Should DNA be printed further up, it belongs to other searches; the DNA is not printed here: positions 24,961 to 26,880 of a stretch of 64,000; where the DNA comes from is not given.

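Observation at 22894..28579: Four-gene operon combining a PLP enzyme, DUF1611, a PP-loop-ATPase/creatininase fusion and a dipeptide epimerase, with no pathway I can name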

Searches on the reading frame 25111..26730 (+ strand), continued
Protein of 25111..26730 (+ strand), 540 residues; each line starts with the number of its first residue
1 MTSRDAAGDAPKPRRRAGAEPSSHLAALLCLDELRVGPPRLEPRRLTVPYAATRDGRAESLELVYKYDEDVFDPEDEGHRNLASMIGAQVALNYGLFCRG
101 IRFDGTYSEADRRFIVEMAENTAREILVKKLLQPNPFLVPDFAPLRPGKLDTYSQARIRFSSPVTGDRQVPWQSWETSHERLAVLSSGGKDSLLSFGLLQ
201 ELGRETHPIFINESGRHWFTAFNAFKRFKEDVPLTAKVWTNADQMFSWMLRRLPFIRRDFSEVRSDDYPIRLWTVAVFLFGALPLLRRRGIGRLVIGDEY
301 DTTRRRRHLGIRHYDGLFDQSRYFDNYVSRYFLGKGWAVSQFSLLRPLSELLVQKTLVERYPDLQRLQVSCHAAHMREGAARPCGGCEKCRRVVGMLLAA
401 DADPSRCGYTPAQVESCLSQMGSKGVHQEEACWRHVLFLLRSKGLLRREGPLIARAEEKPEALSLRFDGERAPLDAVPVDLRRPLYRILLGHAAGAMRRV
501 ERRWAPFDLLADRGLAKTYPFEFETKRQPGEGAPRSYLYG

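Call 97: search_protein_families(library=ncbifam, proteins=[L088:9019-9492:-, L088:8536-8943:-, L085:3228-4220:+, L085:4286-4828:+, L085:4914-5981:-, L088:241-1233:+], max_evalue=0.001)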
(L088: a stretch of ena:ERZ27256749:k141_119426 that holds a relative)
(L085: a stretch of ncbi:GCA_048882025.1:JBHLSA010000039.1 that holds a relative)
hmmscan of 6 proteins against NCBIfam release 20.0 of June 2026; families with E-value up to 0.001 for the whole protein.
L088:9019-9492:- (157 aa): 12 families
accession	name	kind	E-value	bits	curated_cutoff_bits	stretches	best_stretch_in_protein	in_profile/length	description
TIGR01575.1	rimI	equivalog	8.8e-20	71.2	86.4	1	17-152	2-131/132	ribosomal protein S18-alanine N-acetyltransferase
NF002959.0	PRK03624.1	equivalog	2.1e-11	43.7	124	1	65-138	65-135/147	GNAT family acetyltransferase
NF007025.1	PRK09491.1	equivalog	3.5e-10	40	173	1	78-144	65-131/145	ribosomal protein S18-alanine N-acetyltransferase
TIGR03448.1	mycothiol_MshD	equivalog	2.8e-08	33.4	163.1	1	70-137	221-290/294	mycothiol synthase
NF040503.1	resist_ArsN1a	equivalog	2.8e-07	30.4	170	1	79-135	80-136/159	arsinothricin resistance N-acetyltransferase ArsN1 family A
NF049894.1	CG3035_N_ac_Glu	equivalog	3.3e-07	29.8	280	1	80-137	237-294/300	N-acetylglutamate synthase, CG3035 family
NF000487.1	stat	exception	4.6e-07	29.5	420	1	77-134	106-163/189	streptothricin N-acetyltransferase STAT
NF007807.0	PRK10514.1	equivalog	3e-06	27.2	134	1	75-138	70-128/147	acetyltransferase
NF040504.1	resist_ArsN1b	equivalog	5.4e-05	23.1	210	1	79-137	80-138/159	arsinothricin resistance N-acetyltransferase ArsN1 family B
TIGR03585.1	PseH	equivalog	8.6e-05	22.7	93.1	1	84-143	85-144/156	UDP-4-amino-4,6-dideoxy-N-acetyl-beta-L-altrosamine N-acetyltransferase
TIGR03103.1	trio_acet_GNAT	equivalog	0.00027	19.6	569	1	77-137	157-217/547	N-acetylglutaminylglutamine synthetase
NF040502.1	PPT_acetyltrans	equivalog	0.00046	19.9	300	1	79-139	89-149/183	phosphinothricin N-acetyltransferase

L088:8536-8943:- (135 aa): 0 families

L085:3228-4220:+ (330 aa): 45 families (the best 25 are shown)
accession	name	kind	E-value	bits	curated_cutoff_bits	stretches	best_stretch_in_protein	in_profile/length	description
NF002378.0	PRK01372.1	subfamily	5.9e-54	182.8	243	1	27-323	28-302/305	D-alanine--D-alanine ligase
TIGR01205.1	D_ala_D_alaTIGR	subfamily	1.2e-46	159.2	245.65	1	43-322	48-317/318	D-alanine--D-alanine ligase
NF011169.0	PRK14571.1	equivalog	3.6e-39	134.9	404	1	1-325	1-298/300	D-alanyl-alanine synthetase A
NF002528.0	PRK01966.1-4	subfamily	2.2e-38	132.1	262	1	49-326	93-362/366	D-alanine--D-alanine ligase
NF000091.3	D_ala_D_ser_VanG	exception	2.8e-34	118.5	495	1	51-322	87-343/344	D-alanine--D-serine ligase VanG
NF002527.0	PRK01966.1-3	equivalog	7.3e-34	117.4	310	1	43-289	61-301/332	D-alanine--D-alanine ligase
NF000207.3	D_ala_D_ser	equivalog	1.3e-32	113.3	520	1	48-322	78-339/342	D-alanine--D-serine ligase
NF002526.0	PRK01966.1-2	equivalog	1.9e-30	106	449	1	54-327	90-352/362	D-alanine--D-alanine ligase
NF002525.0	PRK01966.1-1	equivalog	2.7e-30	105.6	457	1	11-326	52-354/364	D-alanine--D-alanine ligase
NF000206.1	D_ala_D_lac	equivalog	2.4e-27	95.8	550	1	57-322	90-340/342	D-alanine--(R)-lactate ligase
NF002529.0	PRK01966.1-5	equivalog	1.9e-24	86.2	472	1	74-322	100-336/348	D-alanine--D-alanine ligase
NF012215.1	D_ala_D_lac_VanD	exception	8.7e-24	84.4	700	1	59-323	92-341/343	D-alanine--(R)-lactate ligase VanD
NF012214.1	D_ala_D_ser_VanC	exception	1.1e-23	83.9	650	1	48-320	83-343/350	D-alanine--D-serine ligase VanC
NF000093.1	D_ala_D_ser_VanN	exception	2.7e-23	82.6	700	1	55-320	88-338/343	D-alanine--D-serine ligase VanN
NF000372.1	D_ala_D_lac_VanI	exception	9e-23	81.1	700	1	54-319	87-337/341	D-alanine--(R)-lactate ligase VanI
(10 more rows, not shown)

L085:4286-4828:+ (180 aa): 2 families
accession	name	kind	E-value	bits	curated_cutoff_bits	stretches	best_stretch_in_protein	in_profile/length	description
TIGR01575.1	rimI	equivalog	0.00038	20.6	86.4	1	88-163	43-117/132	ribosomal protein S18-alanine N-acetyltransferase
NF033078.2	AAC_6p_Ia_fam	equivalog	0.00088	19.2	265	0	56-144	35-121/181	AAC(6')-Ia family aminoglycoside 6'-N-acetyltransferase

L085:4914-5981:- (355 aa): 40 families (the best 25 are shown)
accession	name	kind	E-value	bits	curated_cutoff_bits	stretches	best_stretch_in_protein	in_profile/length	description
NF004996.0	PRK06381.1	equivalog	5.3e-110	367.4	266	1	44-353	13-318/319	threonine synthase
NF006050.0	PRK08197.1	equivalog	7.8e-36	123.7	303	1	45-349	79-376/406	threonine synthase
NF004170.0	PRK05638.1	equivalog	4.6e-34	117.7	421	1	45-350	65-352/442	threonine synthase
NF006205.0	PRK08329.1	equivalog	6.9e-28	97.6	358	1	53-254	62-258/347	threonine synthase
NF005035.0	PRK06450.1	equivalog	4.6e-27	94.7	301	1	55-326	58-313/338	threonine synthase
TIGR00260.1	thrC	equivalog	1.5e-24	86.8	167.1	1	45-349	21-331/340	threonine synthase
NF008735.0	PRK11761.1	equivalog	2.5e-15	56.5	413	1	41-166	7-135/296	cysteine synthase CysM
TIGR01136.1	cysKM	subfamily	2.9e-15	56.4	344.15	1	42-234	3-197/299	cysteine synthase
NF006390.0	PRK08639.1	equivalog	3.4e-15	55.9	421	1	38-242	17-219/418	threonine ammonia-lyase IlvA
NF007989.0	PRK10717.1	equivalog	4.7e-15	55.5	387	1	41-223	9-200/334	cysteine synthase A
NF006094.0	PRK08246.1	subfamily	1.5e-14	54.1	331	1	31-221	8-189/310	serine/threonine dehydratase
NF004771.0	PRK06110.1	equivalog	1.5e-14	53.9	317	1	29-242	4-211/323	threonine dehydratase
NF006058.0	PRK08206.1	equivalog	3.5e-14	52.1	276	1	97-252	119-275/402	diaminopropionate ammonia-lyase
NF005292.0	PRK06815.1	equivalog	1.3e-13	50.7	371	1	36-235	11-204/320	threonine/serine dehydratase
NF005680.0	PRK07476.1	equivalog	1.8e-13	50.2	413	1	41-233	18-204/326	hydroxyectoine utilization dehydratase EutB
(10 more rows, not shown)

L088:241-1233:+ (330 aa): 42 families (the best 25 are shown)
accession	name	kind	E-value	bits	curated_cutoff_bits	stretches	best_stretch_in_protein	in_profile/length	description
NF004996.0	PRK06381.1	equivalog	2e-121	404.9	266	1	5-312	12-318/319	threonine synthase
NF004170.0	PRK05638.1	equivalog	3.6e-38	131.3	421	1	6-312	64-355/442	threonine synthase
NF006050.0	PRK08197.1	equivalog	2.5e-36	125.3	303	1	9-295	81-363/406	threonine synthase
NF005035.0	PRK06450.1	equivalog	1.3e-27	96.5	301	1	26-311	67-333/338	threonine synthase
TIGR00260.1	thrC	equivalog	1.9e-26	93.1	167.1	1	5-312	19-335/340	threonine synthase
NF006205.0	PRK08329.1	equivalog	3.1e-22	79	358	1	25-200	73-245/347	threonine synthase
NF006094.0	PRK08246.1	subfamily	2.3e-21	76.5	331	1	23-183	36-192/310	serine/threonine dehydratase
NF006058.0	PRK08206.1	equivalog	4.3e-18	65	276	1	56-220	116-284/402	diaminopropionate ammonia-lyase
NF007989.0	PRK10717.1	equivalog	3e-17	62.7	387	1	6-215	12-226/334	cysteine synthase A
TIGR01136.1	cysKM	subfamily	2.1e-15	56.9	344.15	1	18-185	16-189/299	cysteine synthase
NF005147.0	PRK06608.1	equivalog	3.3e-15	55.7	380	1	12-252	28-258/339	serine/threonine dehydratase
NF005292.0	PRK06815.1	equivalog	5.7e-15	55.2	371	1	11-183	24-193/320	threonine/serine dehydratase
TIGR03844.1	cysteate_syn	equivalog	8.7e-14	51.1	324.9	1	9-296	63-362/398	cysteate synthase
NF008735.0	PRK11761.1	equivalog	8.8e-14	51.4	413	1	2-181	6-189/296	cysteine synthase CysM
TIGR01139.1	cysK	equivalog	1.3e-13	50.8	350.95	1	23-214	20-211/298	cysteine synthase A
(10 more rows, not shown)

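Call 105: search_solved_structures(query=A2, max_evalue=10, show_alignments=2)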
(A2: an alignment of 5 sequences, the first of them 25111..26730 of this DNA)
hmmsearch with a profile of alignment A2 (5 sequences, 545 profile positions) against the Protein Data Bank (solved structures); distinct sequences matched with E-value up to 10: 4.
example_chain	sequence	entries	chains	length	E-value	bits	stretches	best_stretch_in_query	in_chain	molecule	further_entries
3k32_A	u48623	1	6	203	0.21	13.3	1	182-211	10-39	Uncharacterized protein MJ0690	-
2mtd_A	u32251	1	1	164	0.3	12.8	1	433-524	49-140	Decorin binding protein A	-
5v8w_A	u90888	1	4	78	0.53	12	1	411-466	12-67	Integrator complex subunit 9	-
9bh5_AK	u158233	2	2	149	1.8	10.3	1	402-472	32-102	Plectin/S10 N-terminal domain-containing protein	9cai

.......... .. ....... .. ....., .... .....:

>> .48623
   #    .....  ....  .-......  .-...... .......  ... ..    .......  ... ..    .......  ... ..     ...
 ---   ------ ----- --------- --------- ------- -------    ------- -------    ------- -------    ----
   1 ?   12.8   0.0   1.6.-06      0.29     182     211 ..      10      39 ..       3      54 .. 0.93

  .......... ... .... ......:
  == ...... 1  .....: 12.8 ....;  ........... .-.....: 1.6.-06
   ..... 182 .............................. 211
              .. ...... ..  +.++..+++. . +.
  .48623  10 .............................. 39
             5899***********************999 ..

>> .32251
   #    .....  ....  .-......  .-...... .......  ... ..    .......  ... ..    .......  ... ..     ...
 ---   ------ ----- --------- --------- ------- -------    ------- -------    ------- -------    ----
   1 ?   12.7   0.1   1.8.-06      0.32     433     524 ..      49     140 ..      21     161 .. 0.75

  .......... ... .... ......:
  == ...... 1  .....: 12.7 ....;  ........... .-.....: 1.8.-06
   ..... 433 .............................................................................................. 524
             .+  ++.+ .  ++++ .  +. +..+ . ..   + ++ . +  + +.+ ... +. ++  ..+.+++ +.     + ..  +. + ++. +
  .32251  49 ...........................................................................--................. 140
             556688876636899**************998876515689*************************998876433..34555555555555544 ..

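Call 109: search_protein_families(library=ncbifam, proteins=[P0271, P0272, P0274, P0275, P0148, P0131, P0130, P0166], max_evalue=0.01)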
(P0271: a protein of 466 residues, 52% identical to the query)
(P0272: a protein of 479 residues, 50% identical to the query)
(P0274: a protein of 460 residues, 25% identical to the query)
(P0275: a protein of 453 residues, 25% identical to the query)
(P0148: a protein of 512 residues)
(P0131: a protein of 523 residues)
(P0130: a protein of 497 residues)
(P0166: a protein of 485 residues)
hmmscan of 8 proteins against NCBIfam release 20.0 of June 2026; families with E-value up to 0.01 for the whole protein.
P0271 (466 aa): 1 family
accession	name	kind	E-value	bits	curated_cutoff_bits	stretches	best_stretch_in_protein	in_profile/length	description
NF041275.1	MurL_Xanthmoales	equivalog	4.3e-07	28.8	700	1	116-342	134-349/447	UDP-N-acetyl-alpha-D-muramoyl-L-alanyl-L-glutamate epimerase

P0272 (479 aa): 1 family
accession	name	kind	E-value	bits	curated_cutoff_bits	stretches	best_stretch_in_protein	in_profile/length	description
NF041275.1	MurL_Xanthmoales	equivalog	2.4e-07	29.6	700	1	126-352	127-349/447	UDP-N-acetyl-alpha-D-muramoyl-L-alanyl-L-glutamate epimerase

P0274 (460 aa): 1 family
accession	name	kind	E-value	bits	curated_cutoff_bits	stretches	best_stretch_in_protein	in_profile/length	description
NF041275.1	MurL_Xanthmoales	equivalog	0.0038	15.8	700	0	281-353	270-346/447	UDP-N-acetyl-alpha-D-muramoyl-L-alanyl-L-glutamate epimerase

P0275 (453 aa): 1 family
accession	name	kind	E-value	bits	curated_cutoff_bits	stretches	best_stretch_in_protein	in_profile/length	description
NF041275.1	MurL_Xanthmoales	equivalog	0.0038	15.8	700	0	125-335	138-337/447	UDP-N-acetyl-alpha-D-muramoyl-L-alanyl-L-glutamate epimerase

P0148 (512 aa): 0 families

P0131 (523 aa): 0 families

P0130 (497 aa): 1 family
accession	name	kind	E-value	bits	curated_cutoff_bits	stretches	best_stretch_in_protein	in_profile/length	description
NF041275.1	MurL_Xanthmoales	equivalog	0.00036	19.1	700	1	265-365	232-335/447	UDP-N-acetyl-alpha-D-muramoyl-L-alanyl-L-glutamate epimerase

P0166 (485 aa): 0 families
